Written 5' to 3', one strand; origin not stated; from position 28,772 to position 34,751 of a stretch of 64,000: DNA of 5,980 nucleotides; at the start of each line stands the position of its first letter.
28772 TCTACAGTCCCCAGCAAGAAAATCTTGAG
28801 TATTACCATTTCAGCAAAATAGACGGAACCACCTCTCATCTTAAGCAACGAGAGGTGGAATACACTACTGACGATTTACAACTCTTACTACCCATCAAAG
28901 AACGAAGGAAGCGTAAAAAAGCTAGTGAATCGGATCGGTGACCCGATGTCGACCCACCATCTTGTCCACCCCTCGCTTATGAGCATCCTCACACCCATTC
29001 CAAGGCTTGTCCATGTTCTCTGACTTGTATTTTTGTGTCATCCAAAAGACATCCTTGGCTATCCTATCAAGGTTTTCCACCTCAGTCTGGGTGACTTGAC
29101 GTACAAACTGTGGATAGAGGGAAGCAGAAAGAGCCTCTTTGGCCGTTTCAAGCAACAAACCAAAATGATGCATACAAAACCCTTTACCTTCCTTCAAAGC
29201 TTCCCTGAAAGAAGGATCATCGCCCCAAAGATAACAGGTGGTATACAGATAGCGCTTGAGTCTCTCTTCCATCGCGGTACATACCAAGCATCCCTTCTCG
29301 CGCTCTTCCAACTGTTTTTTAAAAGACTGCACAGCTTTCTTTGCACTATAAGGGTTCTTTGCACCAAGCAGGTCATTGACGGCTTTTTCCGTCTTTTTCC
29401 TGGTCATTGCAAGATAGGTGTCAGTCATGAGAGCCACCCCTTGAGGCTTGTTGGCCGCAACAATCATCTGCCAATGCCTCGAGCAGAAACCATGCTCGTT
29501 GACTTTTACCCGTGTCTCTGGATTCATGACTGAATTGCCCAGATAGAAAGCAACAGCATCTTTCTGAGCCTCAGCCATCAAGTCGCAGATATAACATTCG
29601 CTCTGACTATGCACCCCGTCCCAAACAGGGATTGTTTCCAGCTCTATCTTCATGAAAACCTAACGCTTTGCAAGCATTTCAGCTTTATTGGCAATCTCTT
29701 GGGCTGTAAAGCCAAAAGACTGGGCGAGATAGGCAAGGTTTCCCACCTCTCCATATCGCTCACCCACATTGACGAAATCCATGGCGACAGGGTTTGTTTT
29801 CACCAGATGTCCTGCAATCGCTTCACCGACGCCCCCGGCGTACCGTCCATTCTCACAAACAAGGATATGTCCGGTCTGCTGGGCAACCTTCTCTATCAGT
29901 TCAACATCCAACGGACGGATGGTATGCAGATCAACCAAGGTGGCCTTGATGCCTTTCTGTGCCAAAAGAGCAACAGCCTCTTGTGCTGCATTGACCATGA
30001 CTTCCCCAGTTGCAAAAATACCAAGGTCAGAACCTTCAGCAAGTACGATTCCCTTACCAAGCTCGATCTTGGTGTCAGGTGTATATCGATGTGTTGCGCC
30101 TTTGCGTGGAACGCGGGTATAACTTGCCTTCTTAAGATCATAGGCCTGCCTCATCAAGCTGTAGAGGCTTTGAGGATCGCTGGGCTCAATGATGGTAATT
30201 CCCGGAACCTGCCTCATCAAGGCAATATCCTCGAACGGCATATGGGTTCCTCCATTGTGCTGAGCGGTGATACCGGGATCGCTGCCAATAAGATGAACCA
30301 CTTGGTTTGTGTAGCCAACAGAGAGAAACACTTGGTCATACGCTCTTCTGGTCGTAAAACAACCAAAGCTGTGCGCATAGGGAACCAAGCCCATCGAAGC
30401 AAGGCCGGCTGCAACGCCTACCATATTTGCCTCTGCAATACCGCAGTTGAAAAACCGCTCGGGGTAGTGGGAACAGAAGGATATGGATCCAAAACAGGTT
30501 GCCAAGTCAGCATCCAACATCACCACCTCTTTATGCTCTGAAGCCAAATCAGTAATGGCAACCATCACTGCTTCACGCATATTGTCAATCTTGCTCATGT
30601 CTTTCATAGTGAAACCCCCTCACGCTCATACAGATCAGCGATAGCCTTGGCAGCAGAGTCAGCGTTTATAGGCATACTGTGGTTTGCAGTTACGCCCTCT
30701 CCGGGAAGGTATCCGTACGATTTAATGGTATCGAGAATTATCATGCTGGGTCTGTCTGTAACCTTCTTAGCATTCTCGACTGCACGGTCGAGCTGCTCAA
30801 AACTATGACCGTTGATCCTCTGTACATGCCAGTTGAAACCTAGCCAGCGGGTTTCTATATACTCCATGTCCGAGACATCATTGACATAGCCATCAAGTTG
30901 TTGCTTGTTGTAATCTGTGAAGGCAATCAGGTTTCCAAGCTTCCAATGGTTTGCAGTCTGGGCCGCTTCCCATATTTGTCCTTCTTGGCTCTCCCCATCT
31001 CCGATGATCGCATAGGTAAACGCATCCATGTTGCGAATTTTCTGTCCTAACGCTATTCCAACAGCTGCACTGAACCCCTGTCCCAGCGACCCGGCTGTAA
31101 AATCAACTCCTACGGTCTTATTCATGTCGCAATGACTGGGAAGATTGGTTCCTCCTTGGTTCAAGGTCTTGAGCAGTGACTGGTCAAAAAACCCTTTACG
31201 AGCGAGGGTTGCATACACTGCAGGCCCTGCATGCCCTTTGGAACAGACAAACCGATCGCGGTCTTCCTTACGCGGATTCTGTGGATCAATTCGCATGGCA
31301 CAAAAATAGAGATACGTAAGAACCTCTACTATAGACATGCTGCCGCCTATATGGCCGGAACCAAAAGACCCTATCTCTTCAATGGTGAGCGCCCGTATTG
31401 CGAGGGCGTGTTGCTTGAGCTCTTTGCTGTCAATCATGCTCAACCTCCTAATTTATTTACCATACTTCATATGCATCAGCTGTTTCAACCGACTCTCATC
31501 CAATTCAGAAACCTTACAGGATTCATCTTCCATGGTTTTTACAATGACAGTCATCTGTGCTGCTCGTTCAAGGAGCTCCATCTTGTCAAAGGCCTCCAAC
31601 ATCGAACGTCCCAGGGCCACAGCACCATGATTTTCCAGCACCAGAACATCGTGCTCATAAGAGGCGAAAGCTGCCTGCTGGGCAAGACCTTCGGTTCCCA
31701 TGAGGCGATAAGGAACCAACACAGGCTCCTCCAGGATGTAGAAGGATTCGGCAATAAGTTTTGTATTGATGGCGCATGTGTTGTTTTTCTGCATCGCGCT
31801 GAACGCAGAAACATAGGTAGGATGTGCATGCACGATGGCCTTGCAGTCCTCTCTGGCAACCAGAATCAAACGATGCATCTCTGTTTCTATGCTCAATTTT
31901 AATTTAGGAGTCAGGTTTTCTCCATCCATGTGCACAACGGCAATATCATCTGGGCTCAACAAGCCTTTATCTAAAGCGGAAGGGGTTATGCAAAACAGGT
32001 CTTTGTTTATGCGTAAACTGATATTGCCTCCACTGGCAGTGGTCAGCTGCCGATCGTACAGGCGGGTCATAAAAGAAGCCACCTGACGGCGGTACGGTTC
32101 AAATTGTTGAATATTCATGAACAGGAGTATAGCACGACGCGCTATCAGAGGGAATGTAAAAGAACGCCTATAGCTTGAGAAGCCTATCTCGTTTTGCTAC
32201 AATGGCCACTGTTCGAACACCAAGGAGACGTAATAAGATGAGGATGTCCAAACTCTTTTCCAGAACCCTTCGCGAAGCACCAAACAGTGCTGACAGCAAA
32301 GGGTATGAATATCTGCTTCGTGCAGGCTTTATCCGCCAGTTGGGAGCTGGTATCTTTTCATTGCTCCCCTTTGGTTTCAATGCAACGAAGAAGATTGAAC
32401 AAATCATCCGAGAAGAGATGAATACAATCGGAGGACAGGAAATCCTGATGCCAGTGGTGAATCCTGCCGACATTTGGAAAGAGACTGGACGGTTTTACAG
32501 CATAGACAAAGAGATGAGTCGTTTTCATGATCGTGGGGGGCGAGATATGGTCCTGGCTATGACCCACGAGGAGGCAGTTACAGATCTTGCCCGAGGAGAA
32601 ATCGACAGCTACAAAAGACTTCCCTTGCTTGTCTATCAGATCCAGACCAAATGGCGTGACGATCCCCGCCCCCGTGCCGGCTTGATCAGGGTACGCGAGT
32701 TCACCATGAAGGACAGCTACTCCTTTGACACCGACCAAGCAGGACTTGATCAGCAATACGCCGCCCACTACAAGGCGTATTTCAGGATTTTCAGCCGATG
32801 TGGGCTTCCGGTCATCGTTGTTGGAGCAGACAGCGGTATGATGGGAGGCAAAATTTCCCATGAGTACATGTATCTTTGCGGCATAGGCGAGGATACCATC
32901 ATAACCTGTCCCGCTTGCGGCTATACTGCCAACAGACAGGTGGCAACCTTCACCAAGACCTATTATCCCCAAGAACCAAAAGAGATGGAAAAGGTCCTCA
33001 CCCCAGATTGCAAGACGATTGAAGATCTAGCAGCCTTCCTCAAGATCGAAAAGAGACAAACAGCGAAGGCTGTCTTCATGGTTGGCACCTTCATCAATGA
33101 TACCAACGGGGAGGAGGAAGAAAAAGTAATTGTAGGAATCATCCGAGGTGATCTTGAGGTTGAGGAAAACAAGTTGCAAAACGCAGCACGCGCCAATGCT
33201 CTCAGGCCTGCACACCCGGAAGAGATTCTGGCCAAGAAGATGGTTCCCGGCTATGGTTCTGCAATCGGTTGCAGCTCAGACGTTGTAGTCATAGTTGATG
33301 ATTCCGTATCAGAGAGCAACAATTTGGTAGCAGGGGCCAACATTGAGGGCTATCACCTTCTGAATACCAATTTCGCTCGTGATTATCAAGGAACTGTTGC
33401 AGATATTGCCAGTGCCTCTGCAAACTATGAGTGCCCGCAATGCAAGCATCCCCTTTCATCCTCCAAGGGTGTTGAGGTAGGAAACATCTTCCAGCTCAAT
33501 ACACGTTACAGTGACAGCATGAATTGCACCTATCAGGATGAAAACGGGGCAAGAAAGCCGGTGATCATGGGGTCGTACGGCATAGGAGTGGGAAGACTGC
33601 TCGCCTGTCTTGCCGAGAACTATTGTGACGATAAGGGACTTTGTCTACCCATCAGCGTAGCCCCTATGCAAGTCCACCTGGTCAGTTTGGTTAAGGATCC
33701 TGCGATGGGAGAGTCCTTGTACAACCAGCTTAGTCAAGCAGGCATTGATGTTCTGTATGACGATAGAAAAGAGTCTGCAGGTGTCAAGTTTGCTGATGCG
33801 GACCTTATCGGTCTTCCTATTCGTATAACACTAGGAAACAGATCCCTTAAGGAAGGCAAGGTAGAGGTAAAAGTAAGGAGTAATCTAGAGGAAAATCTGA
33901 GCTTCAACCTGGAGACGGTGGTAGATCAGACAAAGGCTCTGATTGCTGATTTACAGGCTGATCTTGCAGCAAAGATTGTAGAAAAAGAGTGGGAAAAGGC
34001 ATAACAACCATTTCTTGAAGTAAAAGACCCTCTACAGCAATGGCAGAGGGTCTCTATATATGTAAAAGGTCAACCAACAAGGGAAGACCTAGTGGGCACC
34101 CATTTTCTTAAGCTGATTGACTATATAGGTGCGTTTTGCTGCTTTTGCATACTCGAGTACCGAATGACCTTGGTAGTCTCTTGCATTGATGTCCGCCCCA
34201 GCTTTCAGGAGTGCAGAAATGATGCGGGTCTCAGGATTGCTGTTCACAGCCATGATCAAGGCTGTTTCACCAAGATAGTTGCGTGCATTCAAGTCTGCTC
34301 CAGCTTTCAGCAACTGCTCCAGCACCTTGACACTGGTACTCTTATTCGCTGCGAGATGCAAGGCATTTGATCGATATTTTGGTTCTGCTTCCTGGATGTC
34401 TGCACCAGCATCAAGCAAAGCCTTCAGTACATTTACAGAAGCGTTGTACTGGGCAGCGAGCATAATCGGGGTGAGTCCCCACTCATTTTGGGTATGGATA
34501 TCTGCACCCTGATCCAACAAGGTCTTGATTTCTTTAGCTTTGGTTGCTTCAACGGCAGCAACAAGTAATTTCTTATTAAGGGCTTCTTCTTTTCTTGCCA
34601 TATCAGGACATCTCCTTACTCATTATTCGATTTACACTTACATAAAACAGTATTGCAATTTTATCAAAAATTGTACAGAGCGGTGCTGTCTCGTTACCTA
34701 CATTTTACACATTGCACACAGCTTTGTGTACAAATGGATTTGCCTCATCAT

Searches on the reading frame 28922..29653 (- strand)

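Call 45: search_protein_families(library=pfam, proteins=[window:28922-29653:-])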
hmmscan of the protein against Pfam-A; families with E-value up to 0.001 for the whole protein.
window:28922-29653:- (243 aa): 1 family
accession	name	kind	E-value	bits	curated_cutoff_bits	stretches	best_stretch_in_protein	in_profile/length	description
PF19538.4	DUF6062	-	3.3e-74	249.8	27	1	1-236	1-240/243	Family of unknown function (DUF6062)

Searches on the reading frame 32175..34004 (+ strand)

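Call 8: search_protein_families(library=pfam, proteins=[window:32175-34004:+])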
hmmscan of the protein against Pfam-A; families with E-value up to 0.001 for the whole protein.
window:32175-34004:+ (609 aa): 3 families
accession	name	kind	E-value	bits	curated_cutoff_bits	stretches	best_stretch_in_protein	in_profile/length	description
PF00587.30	tRNA-synt_2b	-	9.1e-31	107.7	29.3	1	117-483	3-179/179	tRNA synthetase class II core domain (G, H, P, S and T)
PF04073.20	tRNA_edit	-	6.6e-20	71.9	25.5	1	276-399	1-117/123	Aminoacyl-tRNA editing domain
PF03129.25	HGTP_anticodon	-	1.4e-17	64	21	1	510-584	16-89/94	Anticodon binding domain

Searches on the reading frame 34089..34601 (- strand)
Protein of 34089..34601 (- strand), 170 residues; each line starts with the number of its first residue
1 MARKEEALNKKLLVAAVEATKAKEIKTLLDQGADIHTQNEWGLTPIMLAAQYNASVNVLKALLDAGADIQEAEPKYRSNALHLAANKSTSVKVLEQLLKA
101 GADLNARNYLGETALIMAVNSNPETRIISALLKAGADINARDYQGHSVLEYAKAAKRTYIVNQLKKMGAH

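Call 8: search_protein_families(library=pfam, proteins=[window:34089-34601:-])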
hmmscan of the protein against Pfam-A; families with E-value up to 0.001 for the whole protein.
window:34089-34601:- (170 aa): 6 families
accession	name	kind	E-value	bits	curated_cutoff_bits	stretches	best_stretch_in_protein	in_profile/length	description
PF00023.36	Ank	-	1.1e-21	76.1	21.1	3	79-108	4-32/33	Ankyrin repeat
PF12796.13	Ank_2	-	3.1e-21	76.2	27.3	2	15-108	3-90/90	Ankyrin repeats (3 copies)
PF13637.12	Ank_4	-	2.3e-18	66.3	22.7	2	16-63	4-50/50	Ankyrin repeats (many copies)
PF13857.12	Ank_5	-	6.5e-17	61.9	27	2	97-152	1-56/56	Ankyrin repeats (many copies)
PF13606.12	Ank_3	-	7.5e-15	53.8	22.3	0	42-70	2-29/30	Ankyrin repeat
PF23745.1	ANK_LRRK2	-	0.00048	20.4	27.5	0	53-139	41-121/130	LRRK2 ANK repeat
